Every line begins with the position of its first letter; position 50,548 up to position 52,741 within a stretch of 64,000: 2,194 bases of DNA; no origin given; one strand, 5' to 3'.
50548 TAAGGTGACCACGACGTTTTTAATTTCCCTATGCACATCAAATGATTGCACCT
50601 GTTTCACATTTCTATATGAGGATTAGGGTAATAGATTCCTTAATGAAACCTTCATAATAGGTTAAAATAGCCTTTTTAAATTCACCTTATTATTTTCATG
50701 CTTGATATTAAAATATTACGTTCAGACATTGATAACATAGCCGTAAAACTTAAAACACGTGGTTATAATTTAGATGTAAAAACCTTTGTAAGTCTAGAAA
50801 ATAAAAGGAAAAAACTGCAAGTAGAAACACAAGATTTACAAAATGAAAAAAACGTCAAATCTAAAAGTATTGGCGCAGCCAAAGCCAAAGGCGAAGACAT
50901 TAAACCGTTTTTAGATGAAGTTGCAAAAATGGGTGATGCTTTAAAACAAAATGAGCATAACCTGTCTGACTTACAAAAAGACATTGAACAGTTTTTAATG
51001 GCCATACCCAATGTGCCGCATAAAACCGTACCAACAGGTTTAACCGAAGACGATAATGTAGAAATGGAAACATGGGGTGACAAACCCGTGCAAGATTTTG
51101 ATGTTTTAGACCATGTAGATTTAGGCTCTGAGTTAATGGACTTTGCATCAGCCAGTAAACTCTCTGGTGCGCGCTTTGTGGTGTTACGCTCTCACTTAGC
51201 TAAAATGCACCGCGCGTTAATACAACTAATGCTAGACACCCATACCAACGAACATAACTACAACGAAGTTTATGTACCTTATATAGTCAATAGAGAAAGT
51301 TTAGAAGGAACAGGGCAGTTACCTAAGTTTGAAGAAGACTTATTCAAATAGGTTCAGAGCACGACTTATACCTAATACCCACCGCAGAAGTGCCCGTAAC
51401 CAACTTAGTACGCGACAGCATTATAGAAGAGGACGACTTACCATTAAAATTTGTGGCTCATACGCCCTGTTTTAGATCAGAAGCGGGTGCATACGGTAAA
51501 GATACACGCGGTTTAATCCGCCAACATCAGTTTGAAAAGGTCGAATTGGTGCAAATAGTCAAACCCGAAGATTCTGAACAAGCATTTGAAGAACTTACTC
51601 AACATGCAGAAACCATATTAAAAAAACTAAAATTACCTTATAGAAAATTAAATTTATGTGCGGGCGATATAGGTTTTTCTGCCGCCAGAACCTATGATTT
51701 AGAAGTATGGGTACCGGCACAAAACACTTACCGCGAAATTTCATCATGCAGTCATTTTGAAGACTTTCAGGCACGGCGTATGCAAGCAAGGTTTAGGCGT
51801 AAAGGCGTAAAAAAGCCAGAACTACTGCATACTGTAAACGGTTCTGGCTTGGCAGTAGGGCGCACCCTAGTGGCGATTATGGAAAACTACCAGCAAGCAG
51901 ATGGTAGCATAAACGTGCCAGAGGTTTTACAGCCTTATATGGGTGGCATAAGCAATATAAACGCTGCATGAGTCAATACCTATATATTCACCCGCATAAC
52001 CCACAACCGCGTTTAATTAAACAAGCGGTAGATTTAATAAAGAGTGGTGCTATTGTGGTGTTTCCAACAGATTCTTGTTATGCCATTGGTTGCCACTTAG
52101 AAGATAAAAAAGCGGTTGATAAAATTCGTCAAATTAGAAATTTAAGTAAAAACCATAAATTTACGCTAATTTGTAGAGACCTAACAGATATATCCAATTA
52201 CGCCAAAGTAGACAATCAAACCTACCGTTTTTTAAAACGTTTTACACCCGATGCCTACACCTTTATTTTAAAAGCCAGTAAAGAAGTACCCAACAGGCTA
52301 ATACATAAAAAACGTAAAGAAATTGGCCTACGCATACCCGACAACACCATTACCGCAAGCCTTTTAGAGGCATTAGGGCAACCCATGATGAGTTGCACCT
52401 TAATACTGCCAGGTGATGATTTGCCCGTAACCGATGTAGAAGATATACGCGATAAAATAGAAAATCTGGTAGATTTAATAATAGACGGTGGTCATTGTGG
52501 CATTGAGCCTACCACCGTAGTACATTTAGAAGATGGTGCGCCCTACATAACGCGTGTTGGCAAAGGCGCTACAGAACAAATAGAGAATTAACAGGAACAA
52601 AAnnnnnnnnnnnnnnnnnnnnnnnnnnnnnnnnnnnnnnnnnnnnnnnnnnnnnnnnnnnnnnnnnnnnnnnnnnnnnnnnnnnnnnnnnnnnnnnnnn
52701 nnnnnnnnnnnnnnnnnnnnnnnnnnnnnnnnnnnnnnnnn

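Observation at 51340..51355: serS split by a 1-nt deletion in a short A-run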

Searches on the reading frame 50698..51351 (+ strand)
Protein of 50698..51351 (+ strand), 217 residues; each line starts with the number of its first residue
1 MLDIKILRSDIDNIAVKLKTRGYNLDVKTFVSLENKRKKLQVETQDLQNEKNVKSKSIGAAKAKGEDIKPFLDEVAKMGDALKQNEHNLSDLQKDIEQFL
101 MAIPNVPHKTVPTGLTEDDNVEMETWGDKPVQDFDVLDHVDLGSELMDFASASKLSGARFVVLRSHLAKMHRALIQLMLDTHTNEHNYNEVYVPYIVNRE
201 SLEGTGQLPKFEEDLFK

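Call 6: search_protein_families(library=ncbifam, proteins=[window:50698-51348:+])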
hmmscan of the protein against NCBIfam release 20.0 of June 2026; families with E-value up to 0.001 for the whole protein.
window:50698-51348:+ (217 aa): 2 families
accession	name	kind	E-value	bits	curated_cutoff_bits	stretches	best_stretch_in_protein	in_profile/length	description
TIGR00414.1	serS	equivalog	6.8e-56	190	301.65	1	1-217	1-221/418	serine--tRNA ligase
TIGR00418.1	thrS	equivalog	0.0006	18.8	383.65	1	107-216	142-248/565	threonine--tRNA ligase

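Call 7: find_encoding_contigs(protein=window:50698-51351:+, flank=10000, max_places=10)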
Protein window:50698-51351:+ (217 aa): no gene with exactly this product is on record in the collection.

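Call 35: find_homologous_proteins(query=window:50698-51348:+, max_evalue=1e-60)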
Query seq(217 aa) (217 aa): 423 proteins with E <= 1e-60 among 2775 candidates; the best 120 are listed.
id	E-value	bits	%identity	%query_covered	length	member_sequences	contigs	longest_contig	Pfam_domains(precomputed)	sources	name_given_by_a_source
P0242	4.4e-137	472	100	100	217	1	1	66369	PF02403.28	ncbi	-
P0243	2.3e-81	291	63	100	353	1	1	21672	PF00587.31,PF02403.28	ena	-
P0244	7.6e-80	286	63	100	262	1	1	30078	PF00587.31,PF02403.28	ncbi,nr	ncbi:MAG: serine--tRNA ligase, partial [Cocleimonas sp.]|nr:serine--tRNA ligase [Cocleimonas sp.]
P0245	5.8e-79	283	62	100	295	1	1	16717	PF00587.31,PF02403.28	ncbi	ncbi:MAG: serine--tRNA ligase, partial [Cocleimonas sp.]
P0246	1.2e-78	282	63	100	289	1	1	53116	PF00587.31,PF02403.28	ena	-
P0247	5.8e-77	276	61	100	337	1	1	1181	PF00587.31,PF02403.28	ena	-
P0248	2.6e-76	274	58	100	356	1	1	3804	PF00587.31,PF02403.28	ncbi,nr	ncbi:MAG: serine--tRNA ligase, partial [Gammaproteobacteria bacterium]|nr:serine--tRNA ligase [Gamma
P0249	2.6e-76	274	60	100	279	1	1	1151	PF00587.31,PF02403.28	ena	-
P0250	2.7e-76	274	59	100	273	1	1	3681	PF02403.28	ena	-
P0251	3.8e-76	274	58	100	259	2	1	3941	PF02403.28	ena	-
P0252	6.3e-76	273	62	99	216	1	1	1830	PF02403.28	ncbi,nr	ncbi:MAG TPA: serine--tRNA ligase, partial [Leucothrix sp.]|nr:serine--tRNA ligase [Leucothrix sp.]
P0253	6.7e-76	273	59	100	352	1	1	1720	PF00587.31,PF02403.28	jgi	-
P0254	1.2e-75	272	59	100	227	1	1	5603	PF02403.28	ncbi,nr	ncbi:MAG: serine--tRNA ligase, partial [Gammaproteobacteria bacterium]|nr:serine--tRNA ligase [Gamma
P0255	1.4e-75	272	59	100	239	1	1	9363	PF02403.28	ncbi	ncbi:MAG: serine--tRNA ligase, partial [Gammaproteobacteria bacterium]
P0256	4.5e-75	270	58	100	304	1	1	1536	PF02403.28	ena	-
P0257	6.1e-75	270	58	100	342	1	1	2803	PF00587.31,PF02403.28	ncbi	ncbi:MAG: serine--tRNA ligase, partial [Gammaproteobacteria bacterium]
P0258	7.4e-75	269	59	100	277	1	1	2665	PF00587.31,PF02403.28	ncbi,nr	ncbi:MAG TPA: serine--tRNA ligase, partial [Thiotrichaceae bacterium]|nr:serine--tRNA ligase [Thiotr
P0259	8.0e-75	269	58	100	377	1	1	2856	PF00587.31,PF02403.28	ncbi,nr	ncbi:MAG: serine--tRNA ligase, partial [Pseudomonadales bacterium]|nr:serine--tRNA ligase [Pseudomon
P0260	1.6e-74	268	58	100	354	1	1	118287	PF00587.31,PF02403.28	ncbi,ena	-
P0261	1.8e-74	268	59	100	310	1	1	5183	PF00587.31,PF02403.28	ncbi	ncbi:serine--tRNA ligase, partial [Alteromonas stellipolaris]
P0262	3.2e-74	267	57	100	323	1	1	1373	PF00587.31,PF02403.28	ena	-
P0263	5.0e-74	267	56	100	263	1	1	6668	PF02403.28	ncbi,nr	ncbi:MAG: serine--tRNA ligase, partial [Gammaproteobacteria bacterium]|nr:serine--tRNA ligase [Gamma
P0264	1.0e-73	266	58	100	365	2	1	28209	PF00587.31,PF02403.28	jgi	-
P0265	2.0e-73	265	55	100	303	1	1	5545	PF00587.31,PF02403.28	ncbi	ncbi:MAG: serine--tRNA ligase, partial [Gammaproteobacteria bacterium]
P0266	2.1e-73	265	59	100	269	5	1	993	PF02403.28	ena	-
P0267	2.4e-73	264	57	100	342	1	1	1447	PF00587.31,PF02403.28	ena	-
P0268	3.0e-73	264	56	100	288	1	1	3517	PF00587.31,PF02403.28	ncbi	ncbi:MAG: serine--tRNA ligase, partial [Gammaproteobacteria bacterium]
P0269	3.1e-73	264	57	100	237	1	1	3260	PF02403.28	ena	-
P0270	3.9e-73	264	56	100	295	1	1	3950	PF00587.31,PF02403.28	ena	-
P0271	5.9e-73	263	57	100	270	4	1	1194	PF02403.28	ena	-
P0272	2.2e-72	261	60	100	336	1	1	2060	PF00587.31,PF02403.28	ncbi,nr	ncbi:MAG TPA: serine--tRNA ligase, partial [Gammaproteobacteria bacterium]|nr:serine--tRNA ligase [G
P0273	2.3e-72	261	56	100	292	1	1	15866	PF00587.31,PF02403.28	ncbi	-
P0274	3.6e-72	261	54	100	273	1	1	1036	PF00587.31,PF02403.28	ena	-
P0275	4.0e-72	260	55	100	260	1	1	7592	PF02403.28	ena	-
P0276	4.3e-72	260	57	100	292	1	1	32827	PF00587.31,PF02403.28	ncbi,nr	ncbi:MAG: serine--tRNA ligase, partial [Gammaproteobacteria bacterium]|nr:serine--tRNA ligase [Gamma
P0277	6.1e-72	260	55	100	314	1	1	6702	PF00587.31,PF02403.28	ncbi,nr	ncbi:MAG: serine--tRNA ligase, partial [Chromatiales bacterium]|nr:serine--tRNA ligase [Chromatiales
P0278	6.2e-72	260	54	100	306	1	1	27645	PF00587.31,PF02403.28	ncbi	-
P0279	6.4e-72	260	58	100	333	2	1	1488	PF00587.31,PF02403.28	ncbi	-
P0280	8.5e-72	259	55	100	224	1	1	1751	PF02403.28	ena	-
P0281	1.1e-71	259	56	100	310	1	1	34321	PF00587.31,PF02403.28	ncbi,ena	-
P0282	1.1e-71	259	56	100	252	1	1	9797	PF02403.28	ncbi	ncbi:MAG: serine--tRNA ligase, partial [Chromatiales bacterium]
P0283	1.1e-71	259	56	100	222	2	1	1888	PF02403.28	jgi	-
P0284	1.1e-71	259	55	100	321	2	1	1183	PF00587.31,PF02403.28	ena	-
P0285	1.2e-71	259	57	100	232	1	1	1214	PF02403.28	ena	-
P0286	1.2e-71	259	55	100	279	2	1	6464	PF00587.31,PF02403.28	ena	-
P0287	2.1e-71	258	57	100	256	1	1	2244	PF02403.28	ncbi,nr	ncbi:MAG: serine--tRNA ligase, partial [Gammaproteobacteria bacterium]|nr:serine--tRNA ligase [Gamma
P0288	2.4e-71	258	57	100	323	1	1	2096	PF00587.31,PF02403.28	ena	-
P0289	2.7e-71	258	57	100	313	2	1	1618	PF00587.31,PF02403.28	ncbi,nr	ncbi:MAG: serine--tRNA ligase, partial [Thiohalomonadales bacterium]|nr:serine--tRNA ligase [Thiohal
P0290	3.1e-71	257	56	100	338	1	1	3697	PF00587.31,PF02403.28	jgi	-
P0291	6.2e-71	256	57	100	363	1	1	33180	PF00587.31,PF02403.28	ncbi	ncbi:MAG: serine--tRNA ligase, partial [Gammaproteobacteria bacterium]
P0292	7.6e-71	256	54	100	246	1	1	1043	PF02403.28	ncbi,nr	ncbi:MAG: serine--tRNA ligase, partial [Gammaproteobacteria bacterium]|nr:serine--tRNA ligase [Gamma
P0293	8.1e-71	256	56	100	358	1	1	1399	PF00587.31,PF02403.28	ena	-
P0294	8.6e-71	256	56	100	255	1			PF02403.28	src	-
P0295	9.7e-71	256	57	100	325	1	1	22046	PF00587.31,PF02403.28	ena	-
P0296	9.8e-71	256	54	100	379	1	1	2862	PF00587.31,PF02403.28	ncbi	ncbi:MAG: serine--tRNA ligase, partial [gamma proteobacterium symbiont of Stewartia floridana]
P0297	1.1e-70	256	56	100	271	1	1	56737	PF00587.31,PF02403.28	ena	-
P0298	1.3e-70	255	56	100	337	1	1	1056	PF00587.31,PF02403.28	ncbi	ncbi:MAG: serine--tRNA ligase, partial [Thiotrichales bacterium]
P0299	1.4e-70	255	58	100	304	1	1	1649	PF00587.31,PF02403.28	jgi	jgi:seryl-tRNA synthetase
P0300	1.6e-70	255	56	100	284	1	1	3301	PF00587.31,PF02403.28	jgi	jgi:seryl-tRNA synthetase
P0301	1.9e-70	255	55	100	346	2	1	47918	PF00587.31,PF02403.28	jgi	jgi:seryl-tRNA synthetase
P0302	2.4e-70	255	56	100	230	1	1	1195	PF02403.28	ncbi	ncbi:MAG: serine--tRNA ligase, partial [Gammaproteobacteria bacterium]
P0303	2.6e-70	254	56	100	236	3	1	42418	PF02403.28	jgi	jgi:seryl-tRNA synthetase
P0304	3.8e-70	254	55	100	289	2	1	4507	PF00587.31,PF02403.28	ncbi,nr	ncbi:MAG: serine--tRNA ligase, partial [Gammaproteobacteria bacterium]|nr:serine--tRNA ligase [Gamma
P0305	3.9e-70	254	53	100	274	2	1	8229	PF02403.28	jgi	-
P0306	4.9e-70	254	56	100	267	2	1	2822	PF02403.28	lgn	-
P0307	5.0e-70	254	55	100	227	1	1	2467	PF02403.28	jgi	-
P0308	6.2e-70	253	53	100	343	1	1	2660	PF00587.31,PF02403.28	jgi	-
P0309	1.0e-69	253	54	100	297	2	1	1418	PF00587.31,PF02403.28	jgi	jgi:seryl-tRNA synthetase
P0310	1.1e-69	252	55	100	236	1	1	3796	PF02403.28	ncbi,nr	ncbi:MAG: serine--tRNA ligase, partial [Gammaproteobacteria bacterium]|nr:serine--tRNA ligase [Gamma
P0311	1.3e-69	252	53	100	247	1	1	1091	PF02403.28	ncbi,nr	ncbi:MAG TPA: serine--tRNA ligase, partial [Gammaproteobacteria bacterium]|nr:serine--tRNA ligase [G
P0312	1.4e-69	252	55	100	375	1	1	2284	PF00587.31,PF02403.28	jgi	-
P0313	1.5e-69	252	56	100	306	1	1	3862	PF00587.31,PF02403.28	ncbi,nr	ncbi:MAG TPA: serine--tRNA ligase, partial [Gallionella sp.]|nr:serine--tRNA ligase [Gallionella sp.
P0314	2.0e-69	252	55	100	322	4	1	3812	PF00587.31,PF02403.28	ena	-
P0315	2.8e-69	251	53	100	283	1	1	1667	PF00587.31,PF02403.28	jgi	-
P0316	3.6e-69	251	53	100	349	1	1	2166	PF00587.31,PF02403.28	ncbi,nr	ncbi:MAG TPA: serine--tRNA ligase, partial [Gammaproteobacteria bacterium]|nr:serine--tRNA ligase [G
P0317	3.9e-69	251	55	100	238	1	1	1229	PF02403.28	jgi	-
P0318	4.0e-69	251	55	100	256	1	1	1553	PF02403.28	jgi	jgi:seryl-tRNA synthetase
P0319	4.4e-69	250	54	100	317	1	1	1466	PF00587.31,PF02403.28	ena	-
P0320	4.6e-69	250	54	100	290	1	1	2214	PF02403.28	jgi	jgi:seryl-tRNA synthetase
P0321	5.2e-69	250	56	100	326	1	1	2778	PF00587.31,PF02403.28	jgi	jgi:seryl-tRNA synthetase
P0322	5.5e-69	250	54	100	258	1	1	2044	PF02403.28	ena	-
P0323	5.6e-69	250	55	100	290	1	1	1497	PF00587.31,PF02403.28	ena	-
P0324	6.3e-69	250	54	100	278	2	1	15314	PF00587.31,PF02403.28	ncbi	ncbi:MAG: serine--tRNA ligase, partial [Stenotrophobium sp.]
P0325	8.6e-69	249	54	100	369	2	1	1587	PF00587.31,PF02403.28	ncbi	ncbi:MAG: serine--tRNA ligase, partial [Candidatus Thiodiazotropha sp.]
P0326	1.0e-68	249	54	100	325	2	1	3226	PF00587.31,PF02403.28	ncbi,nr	ncbi:MAG: serine--tRNA ligase, partial [Gammaproteobacteria bacterium]|nr:serine--tRNA ligase [Gamma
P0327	1.1e-68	249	56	100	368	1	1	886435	PF00587.31,PF02403.28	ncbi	ncbi:serine--tRNA ligase, partial [Sulfurirhabdus autotrophica]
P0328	1.7e-68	249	56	100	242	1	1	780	PF02403.28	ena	-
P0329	1.7e-68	249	54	99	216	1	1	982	PF02403.28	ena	-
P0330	1.7e-68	249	52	100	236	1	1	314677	PF02403.28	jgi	jgi:seryl-tRNA synthetase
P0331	1.7e-68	249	56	100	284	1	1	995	PF00587.31,PF02403.28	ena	-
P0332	2.0e-68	248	56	100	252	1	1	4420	PF02403.28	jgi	jgi:seryl-tRNA synthetase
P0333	2.9e-68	248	56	100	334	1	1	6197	PF00587.31,PF02403.28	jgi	jgi:seryl-tRNA synthetase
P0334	3.0e-68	248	55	100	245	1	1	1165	PF02403.28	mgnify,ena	mgnify:FL=1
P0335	3.0e-68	248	55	100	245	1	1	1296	PF02403.28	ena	-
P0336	3.0e-68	248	54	100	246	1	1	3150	PF02403.28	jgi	jgi:seryl-tRNA synthetase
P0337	3.1e-68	248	54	100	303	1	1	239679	PF00587.31,PF02403.28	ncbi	-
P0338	3.1e-68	248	55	100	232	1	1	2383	PF02403.28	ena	-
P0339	4.4e-68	247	55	100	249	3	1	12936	PF02403.28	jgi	-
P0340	4.8e-68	247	55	100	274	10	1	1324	PF00587.31,PF02403.28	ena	-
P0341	5.3e-68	247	52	100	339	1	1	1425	PF00587.31,PF02403.28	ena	-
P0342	5.6e-68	247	55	100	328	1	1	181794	PF00587.31,PF02403.28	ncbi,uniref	ncbi:serine--tRNA ligase, partial [Thiohalophilus sp.]|uniref:serine--tRNA ligase n=1 Tax=Thiohaloph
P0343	5.7e-68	247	54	100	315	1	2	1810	PF00587.31,PF02403.28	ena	-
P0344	6.3e-68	247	53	100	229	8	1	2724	PF02403.28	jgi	jgi:seryl-tRNA synthetase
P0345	6.6e-68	247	55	100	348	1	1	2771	PF00587.31,PF02403.28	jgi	-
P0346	6.8e-68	247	54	100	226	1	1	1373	PF02403.28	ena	-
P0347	7.0e-68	247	56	100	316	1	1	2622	PF00587.31,PF02403.28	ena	-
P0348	7.4e-68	246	55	100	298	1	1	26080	PF00587.31,PF02403.28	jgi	-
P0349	8.1e-68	246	53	100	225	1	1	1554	PF02403.28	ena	-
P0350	1.0e-67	246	55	100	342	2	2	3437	PF00587.31,PF02403.28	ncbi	ncbi:MAG: serine--tRNA ligase, partial [Pseudomonadota bacterium]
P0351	1.1e-67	246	56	100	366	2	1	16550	PF12325.14,PF00587.31,PF02403.28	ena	-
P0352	1.1e-67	246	55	100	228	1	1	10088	PF02403.28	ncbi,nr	ncbi:MAG: serine--tRNA ligase, partial [Glaciecola sp.]|nr:serine--tRNA ligase [Glaciecola sp.]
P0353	1.3e-67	246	53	100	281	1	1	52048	PF00587.31,PF02403.28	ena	-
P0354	1.5e-67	245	57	100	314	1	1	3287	PF00587.31,PF02403.28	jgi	jgi:seryl-tRNA synthetase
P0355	1.6e-67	245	54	100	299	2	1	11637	PF00587.31,PF02403.28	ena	-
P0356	2.1e-67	245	56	100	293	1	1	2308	PF00587.31,PF02403.28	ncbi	-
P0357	2.4e-67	245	54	100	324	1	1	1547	PF00587.31,PF02403.28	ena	-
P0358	2.7e-67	245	53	100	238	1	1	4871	PF02403.28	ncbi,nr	ncbi:MAG: serine--tRNA ligase, partial [Gallionellaceae bacterium]|nr:serine--tRNA ligase [Gallionel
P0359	3.3e-67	244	56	100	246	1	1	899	PF02403.28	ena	-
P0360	3.4e-67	244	53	100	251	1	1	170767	PF02403.28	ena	-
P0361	3.7e-67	244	54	100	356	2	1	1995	PF00587.31,PF02403.28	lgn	-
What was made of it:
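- Tried and rejected: That would have hidden short Logan fragments of the serS 5' half (call 35), so 'no left-hand contig' is not established.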

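Call 44: find_encoding_contigs(protein=P0364, flank=10000, max_places=10)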
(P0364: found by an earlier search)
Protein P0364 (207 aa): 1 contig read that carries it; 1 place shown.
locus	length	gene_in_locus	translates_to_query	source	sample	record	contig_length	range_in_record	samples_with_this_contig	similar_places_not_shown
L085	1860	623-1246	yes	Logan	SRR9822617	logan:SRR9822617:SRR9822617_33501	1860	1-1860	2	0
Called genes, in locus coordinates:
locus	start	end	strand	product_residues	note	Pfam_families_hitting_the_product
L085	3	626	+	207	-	?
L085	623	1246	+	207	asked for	PF01300:Sua5_yciO_yrdC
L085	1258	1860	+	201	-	?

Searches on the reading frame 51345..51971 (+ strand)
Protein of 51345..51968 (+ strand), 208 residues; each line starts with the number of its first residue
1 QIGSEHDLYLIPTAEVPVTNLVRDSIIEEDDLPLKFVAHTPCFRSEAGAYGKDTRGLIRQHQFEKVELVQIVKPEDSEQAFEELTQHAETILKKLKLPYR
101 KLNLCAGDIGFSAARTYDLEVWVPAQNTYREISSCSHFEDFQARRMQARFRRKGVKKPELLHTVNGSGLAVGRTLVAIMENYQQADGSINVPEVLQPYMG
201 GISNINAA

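Call 6: search_protein_families(library=ncbifam, proteins=[window:51345-51968:+])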
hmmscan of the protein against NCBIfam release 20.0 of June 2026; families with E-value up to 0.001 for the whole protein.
window:51345-51968:+ (208 aa): 8 families
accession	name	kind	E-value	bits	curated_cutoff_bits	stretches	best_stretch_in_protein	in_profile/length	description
TIGR00414.1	serS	equivalog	2.4e-104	349.7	301.65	1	5-199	224-418/418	serine--tRNA ligase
NF002120.0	PRK00960.1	equivalog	7.3e-08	31.4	611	1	18-101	321-401/518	serine--tRNA ligase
TIGR00409.1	proS_fam_II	equivalog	5e-07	29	306.7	1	5-117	101-210/568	proline--tRNA ligase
NF003211.1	PRK04173.1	equivalog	1.3e-06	27.6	312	1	54-146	206-301/454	glycine--tRNA ligase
TIGR00415.1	serS_MJ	equivalog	2.2e-06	26.4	489.55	1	11-99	312-396/518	serine--tRNA ligase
NF006625.0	PRK09194.1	equivalog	3.9e-06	26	558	1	5-118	101-211/559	proline--tRNA ligase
NF008979.1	PRK12325.1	exception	0.00015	20.7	550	0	5-110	101-203/437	proline--tRNA ligase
TIGR00408.1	proS_fam_I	equivalog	0.00016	20.7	437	1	6-124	98-214/475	proline--tRNA ligase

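Call 33: find_encoding_contigs(protein=window:51390-51971:+, flank=10000, max_places=10)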
Protein window:51390-51971:+ (193 aa): no gene with exactly this product is on record in the collection.

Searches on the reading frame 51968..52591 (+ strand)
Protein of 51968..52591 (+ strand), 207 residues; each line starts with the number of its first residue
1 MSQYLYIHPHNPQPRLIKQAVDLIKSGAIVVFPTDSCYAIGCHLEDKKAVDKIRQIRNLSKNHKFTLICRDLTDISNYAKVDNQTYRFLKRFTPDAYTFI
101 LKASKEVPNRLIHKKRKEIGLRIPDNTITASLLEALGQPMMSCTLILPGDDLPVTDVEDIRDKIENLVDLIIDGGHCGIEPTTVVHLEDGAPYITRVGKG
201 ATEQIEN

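Call 18: search_protein_families(library=ncbifam, proteins=[window:51968-52588:+], max_evalue=0.00001)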
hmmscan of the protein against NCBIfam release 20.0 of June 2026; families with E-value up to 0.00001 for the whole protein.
window:51968-52588:+ (207 aa): 3 families
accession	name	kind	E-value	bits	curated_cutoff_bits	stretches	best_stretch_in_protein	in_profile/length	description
TIGR00057.1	TIGR00057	equivalog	4.9e-63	212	123.2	1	7-206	1-198/202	L-threonylcarbamoyladenylate synthase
NF007919.1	PRK10634.1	equivalog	7.4e-16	58.1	175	1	22-173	3-154/176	L-threonylcarbamoyladenylate synthase type 1 TsaC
TIGR00143.1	hypF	equivalog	6.9e-09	34.4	466.1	1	14-170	191-344/741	carbamoyltransferase HypF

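Call 34: find_encoding_contigs(protein=window:51968-52591:+, flank=10000, max_places=10)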
Protein window:51968-52591:+ (207 aa): no gene with exactly this product is on record in the collection.
